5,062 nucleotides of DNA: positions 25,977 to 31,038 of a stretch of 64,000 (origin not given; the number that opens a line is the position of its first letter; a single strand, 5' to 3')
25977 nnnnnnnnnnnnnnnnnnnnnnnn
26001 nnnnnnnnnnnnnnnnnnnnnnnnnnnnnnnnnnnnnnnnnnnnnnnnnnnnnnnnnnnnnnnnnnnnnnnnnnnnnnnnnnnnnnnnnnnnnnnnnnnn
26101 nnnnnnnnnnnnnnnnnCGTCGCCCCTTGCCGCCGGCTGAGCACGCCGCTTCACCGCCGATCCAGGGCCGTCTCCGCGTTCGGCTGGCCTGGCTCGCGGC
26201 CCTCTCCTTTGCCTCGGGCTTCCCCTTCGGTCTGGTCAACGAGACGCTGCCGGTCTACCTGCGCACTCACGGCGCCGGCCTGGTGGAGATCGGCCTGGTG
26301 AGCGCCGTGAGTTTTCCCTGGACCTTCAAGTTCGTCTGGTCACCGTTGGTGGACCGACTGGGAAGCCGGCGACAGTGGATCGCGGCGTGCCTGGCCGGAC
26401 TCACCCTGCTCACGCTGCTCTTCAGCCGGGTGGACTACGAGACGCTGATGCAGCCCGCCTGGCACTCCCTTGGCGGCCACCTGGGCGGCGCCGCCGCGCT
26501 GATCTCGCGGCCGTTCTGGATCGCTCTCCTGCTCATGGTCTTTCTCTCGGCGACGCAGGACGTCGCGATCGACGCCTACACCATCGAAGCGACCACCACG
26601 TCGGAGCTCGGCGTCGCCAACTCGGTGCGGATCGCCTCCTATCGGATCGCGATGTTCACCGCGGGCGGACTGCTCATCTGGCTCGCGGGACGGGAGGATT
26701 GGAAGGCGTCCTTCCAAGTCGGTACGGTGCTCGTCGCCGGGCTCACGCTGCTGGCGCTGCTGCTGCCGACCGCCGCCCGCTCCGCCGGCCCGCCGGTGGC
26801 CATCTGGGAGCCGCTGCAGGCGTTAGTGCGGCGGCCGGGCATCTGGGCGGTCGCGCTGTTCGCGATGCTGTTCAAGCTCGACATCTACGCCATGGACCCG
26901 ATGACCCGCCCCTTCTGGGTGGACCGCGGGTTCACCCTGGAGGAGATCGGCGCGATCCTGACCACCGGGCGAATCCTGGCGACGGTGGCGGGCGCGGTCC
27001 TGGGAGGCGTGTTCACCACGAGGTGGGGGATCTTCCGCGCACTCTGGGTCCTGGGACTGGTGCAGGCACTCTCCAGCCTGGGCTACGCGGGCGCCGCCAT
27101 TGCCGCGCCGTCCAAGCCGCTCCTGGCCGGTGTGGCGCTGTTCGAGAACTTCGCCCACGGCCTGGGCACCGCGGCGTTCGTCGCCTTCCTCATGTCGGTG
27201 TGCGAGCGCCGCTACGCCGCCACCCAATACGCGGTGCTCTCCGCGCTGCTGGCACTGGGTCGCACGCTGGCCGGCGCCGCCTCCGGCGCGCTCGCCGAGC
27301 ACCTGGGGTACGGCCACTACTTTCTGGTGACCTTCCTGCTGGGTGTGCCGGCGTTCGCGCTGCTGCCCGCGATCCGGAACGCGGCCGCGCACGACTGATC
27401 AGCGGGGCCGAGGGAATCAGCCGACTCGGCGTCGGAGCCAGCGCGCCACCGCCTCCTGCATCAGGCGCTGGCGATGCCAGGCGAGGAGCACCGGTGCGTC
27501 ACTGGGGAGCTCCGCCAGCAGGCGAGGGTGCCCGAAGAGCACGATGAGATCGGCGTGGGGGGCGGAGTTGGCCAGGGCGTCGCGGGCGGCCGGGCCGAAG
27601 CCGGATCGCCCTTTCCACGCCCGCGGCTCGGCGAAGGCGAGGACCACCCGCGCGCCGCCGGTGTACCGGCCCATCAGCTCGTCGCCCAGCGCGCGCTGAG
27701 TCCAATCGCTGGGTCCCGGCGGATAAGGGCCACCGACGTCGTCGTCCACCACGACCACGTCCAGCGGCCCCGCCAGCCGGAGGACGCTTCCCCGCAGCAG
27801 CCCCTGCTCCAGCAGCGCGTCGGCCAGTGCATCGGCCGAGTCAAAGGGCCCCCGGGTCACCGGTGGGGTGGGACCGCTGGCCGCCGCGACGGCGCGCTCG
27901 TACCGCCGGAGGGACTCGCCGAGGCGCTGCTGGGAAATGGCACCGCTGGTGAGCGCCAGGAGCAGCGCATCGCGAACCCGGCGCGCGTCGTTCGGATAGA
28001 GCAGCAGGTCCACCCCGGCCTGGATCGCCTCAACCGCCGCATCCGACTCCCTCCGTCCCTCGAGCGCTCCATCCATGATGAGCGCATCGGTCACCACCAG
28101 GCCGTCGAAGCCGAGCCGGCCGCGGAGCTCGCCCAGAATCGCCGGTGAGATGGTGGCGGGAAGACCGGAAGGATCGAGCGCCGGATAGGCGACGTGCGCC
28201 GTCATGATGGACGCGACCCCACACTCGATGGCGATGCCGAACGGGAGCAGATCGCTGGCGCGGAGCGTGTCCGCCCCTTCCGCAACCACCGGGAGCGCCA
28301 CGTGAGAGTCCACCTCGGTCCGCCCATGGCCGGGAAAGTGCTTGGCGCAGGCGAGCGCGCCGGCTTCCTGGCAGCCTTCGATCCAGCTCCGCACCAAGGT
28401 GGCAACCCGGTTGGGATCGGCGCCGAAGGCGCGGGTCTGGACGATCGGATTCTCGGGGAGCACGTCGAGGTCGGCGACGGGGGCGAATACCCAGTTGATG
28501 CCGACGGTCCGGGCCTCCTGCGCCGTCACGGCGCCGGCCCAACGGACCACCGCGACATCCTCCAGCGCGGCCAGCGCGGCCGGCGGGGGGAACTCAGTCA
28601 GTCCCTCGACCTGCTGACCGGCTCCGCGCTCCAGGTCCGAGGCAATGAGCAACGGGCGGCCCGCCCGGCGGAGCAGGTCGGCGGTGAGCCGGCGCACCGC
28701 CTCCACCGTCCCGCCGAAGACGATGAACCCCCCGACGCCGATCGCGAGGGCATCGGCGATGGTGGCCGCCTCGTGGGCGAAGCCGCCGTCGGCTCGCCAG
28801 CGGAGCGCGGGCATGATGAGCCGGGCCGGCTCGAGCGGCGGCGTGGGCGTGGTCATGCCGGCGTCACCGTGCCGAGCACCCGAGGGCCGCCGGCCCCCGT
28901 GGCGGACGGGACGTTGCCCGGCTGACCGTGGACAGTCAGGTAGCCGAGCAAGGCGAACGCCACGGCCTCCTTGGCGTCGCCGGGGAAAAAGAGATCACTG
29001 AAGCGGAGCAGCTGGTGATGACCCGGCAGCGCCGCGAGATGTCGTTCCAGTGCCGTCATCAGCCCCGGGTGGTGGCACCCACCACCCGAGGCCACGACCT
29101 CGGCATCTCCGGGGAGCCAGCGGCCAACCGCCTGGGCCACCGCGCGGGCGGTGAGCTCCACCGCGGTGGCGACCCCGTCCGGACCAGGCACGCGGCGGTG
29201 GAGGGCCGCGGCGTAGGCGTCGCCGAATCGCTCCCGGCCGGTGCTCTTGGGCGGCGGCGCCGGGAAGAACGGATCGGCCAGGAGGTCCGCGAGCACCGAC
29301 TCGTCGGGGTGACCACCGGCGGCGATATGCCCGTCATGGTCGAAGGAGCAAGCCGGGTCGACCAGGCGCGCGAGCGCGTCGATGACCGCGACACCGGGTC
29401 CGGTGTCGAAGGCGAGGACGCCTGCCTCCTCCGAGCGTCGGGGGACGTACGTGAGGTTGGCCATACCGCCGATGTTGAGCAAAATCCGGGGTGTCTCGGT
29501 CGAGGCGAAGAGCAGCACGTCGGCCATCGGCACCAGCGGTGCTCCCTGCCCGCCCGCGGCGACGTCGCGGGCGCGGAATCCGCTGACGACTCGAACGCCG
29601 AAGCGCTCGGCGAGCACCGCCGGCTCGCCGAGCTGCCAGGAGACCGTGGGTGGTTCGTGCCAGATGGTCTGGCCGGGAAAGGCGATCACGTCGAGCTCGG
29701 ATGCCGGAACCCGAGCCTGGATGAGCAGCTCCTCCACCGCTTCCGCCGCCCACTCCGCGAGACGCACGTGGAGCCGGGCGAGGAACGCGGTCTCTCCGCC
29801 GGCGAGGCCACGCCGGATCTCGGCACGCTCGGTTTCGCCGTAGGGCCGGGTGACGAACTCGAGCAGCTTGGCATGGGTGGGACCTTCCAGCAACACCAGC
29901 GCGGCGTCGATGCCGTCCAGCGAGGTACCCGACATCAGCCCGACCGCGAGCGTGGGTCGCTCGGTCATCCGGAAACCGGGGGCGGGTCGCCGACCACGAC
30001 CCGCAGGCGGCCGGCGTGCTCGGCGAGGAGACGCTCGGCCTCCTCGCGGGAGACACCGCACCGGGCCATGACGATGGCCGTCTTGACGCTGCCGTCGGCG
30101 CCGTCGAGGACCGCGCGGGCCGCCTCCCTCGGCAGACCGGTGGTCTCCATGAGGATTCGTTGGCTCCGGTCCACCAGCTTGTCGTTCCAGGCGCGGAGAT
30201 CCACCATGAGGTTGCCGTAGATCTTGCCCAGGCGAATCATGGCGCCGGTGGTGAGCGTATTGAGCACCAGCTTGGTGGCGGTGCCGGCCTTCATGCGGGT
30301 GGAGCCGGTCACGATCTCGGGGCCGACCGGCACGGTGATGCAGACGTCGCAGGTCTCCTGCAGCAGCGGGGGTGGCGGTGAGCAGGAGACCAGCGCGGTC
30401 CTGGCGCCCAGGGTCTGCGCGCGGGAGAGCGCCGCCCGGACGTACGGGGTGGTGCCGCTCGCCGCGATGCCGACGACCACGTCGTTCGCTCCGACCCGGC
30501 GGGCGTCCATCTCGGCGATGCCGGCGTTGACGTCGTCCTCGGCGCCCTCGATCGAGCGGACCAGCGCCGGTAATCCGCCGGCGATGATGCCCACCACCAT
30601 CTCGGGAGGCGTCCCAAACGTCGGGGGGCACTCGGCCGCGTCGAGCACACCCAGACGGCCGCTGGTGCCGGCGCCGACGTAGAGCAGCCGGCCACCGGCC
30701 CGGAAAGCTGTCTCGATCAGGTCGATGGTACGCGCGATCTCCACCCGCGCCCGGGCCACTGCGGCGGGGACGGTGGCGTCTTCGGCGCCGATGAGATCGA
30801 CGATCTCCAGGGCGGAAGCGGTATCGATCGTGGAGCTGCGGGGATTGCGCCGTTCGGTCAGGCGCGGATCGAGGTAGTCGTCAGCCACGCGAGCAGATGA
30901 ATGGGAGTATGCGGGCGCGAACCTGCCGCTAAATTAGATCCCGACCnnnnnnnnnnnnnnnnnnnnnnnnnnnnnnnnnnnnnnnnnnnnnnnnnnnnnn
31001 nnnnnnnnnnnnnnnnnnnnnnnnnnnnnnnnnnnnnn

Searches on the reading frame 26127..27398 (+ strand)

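Call 52: search_protein_families(library=pfam, proteins=[window:26127-27398:+], max_evalue=0.00001)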
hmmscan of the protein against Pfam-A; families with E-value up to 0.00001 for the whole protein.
window:26127-27398:+ (423 aa): 2 families
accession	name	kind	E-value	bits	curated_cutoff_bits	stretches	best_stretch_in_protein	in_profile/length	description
PF07690.21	MFS_1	-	1.3e-22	80.7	33.4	2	24-381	2-345/347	Major Facilitator Superfamily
PF13000.13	Acatn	-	1.6e-15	57.1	23.7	1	22-174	4-165/546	Acetyl-coenzyme A transporter 1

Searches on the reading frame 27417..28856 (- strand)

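Call 52: search_protein_families(library=pfam, proteins=[window:27417-28856:-], max_evalue=0.00001)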
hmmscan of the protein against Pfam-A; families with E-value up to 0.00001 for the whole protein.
window:27417-28856:- (479 aa): 1 family
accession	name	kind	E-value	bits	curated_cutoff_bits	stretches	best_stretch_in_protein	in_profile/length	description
PF00933.27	Glyco_hydro_3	-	6.1e-72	243.1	27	1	40-318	28-312/316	Glycosyl hydrolase family 3 N terminal domain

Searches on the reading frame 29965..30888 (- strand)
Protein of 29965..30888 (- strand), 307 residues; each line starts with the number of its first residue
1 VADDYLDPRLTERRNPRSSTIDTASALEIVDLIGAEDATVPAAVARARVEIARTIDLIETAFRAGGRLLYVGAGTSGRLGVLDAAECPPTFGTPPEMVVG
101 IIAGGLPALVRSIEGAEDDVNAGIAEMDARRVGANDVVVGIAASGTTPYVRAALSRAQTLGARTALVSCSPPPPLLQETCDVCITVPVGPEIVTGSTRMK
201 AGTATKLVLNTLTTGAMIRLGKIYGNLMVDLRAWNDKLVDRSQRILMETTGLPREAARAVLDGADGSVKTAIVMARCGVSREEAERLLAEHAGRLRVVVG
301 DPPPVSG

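Call 52: search_protein_families(library=pfam, proteins=[window:29965-30888:-], max_evalue=0.00001)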
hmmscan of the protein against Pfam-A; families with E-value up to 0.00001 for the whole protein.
window:29965-30888:- (307 aa): 4 families
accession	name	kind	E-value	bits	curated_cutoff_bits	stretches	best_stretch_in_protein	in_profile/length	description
PF22645.1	GKRP_SIS_N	-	3e-17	62.8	27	1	51-155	2-110/113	Glucokinase regulatory protein N-terminal SIS domain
PF20741.3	GKRP-like_C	-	4.3e-06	27.6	27.7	0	226-261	2-37/100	C-terminal lid domain of glucokinase regulatory protein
PF22198.1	GKRP_SIS_2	-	6e-06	26.6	27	0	51-105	7-61/191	Glucokinase regulatory protein, second SIS domain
PF01380.27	SIS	-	6.7e-06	26.4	25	0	126-213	44-129/131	SIS domain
